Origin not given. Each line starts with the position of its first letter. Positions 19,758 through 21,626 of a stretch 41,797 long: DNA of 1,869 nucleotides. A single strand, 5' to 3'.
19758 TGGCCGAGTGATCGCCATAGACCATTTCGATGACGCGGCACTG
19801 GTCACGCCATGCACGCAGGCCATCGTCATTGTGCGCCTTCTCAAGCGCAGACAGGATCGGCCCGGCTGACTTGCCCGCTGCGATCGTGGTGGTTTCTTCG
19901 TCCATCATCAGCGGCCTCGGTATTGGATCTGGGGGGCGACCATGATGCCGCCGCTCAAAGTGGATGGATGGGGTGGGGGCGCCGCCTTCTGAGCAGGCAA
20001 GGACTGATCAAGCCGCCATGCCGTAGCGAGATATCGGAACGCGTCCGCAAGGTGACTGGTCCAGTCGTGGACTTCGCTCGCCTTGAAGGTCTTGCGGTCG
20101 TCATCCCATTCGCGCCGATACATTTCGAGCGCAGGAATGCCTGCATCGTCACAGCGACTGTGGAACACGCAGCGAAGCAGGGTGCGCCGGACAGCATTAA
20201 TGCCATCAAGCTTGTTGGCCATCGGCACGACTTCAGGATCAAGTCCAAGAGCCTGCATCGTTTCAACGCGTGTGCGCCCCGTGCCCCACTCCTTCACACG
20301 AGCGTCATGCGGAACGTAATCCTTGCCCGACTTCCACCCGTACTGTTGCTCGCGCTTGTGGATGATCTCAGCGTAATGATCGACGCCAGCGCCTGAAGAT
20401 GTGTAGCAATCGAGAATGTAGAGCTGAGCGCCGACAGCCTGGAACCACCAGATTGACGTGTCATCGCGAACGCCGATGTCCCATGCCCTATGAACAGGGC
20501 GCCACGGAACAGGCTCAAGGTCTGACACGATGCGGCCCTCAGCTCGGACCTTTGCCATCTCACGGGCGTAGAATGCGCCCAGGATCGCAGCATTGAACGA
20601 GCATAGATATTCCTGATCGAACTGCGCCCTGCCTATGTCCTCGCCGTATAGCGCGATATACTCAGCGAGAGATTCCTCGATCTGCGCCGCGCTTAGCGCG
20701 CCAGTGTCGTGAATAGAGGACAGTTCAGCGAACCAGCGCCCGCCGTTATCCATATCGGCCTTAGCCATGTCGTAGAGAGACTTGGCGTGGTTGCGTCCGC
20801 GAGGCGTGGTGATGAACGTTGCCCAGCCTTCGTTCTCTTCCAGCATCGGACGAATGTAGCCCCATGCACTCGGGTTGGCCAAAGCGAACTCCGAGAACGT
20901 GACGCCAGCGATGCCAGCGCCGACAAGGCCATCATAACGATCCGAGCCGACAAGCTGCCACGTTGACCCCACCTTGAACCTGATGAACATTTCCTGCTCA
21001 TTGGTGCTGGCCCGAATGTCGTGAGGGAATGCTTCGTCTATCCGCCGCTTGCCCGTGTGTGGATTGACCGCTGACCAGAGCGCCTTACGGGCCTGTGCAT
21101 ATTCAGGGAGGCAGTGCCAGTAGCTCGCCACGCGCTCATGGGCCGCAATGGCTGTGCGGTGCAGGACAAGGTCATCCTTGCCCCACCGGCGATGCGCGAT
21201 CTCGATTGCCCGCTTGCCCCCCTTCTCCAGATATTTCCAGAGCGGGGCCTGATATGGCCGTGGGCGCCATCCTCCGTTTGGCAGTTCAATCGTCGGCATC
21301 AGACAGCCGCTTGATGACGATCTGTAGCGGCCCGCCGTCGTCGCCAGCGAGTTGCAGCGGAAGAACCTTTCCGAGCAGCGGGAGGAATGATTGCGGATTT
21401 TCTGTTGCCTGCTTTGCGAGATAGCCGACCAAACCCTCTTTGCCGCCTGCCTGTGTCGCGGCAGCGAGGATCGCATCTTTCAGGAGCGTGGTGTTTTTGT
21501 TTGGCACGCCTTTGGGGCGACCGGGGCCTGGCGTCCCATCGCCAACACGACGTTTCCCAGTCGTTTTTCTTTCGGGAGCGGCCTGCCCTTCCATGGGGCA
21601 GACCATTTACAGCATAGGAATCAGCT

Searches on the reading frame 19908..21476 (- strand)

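Call 41: search_protein_families(library=phrogs, proteins=[window:19908-21476:-], max_evalue=0.001)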
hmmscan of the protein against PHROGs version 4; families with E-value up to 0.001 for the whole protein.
window:19908-21476:- (522 aa): 2 families
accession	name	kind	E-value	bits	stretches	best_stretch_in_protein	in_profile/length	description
phrog_2472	-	unknown function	1e-33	118.1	1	289-486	106-307/324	-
phrog_2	-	head and packaging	4.4e-27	96.2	1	33-485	250-590/807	terminase large subunit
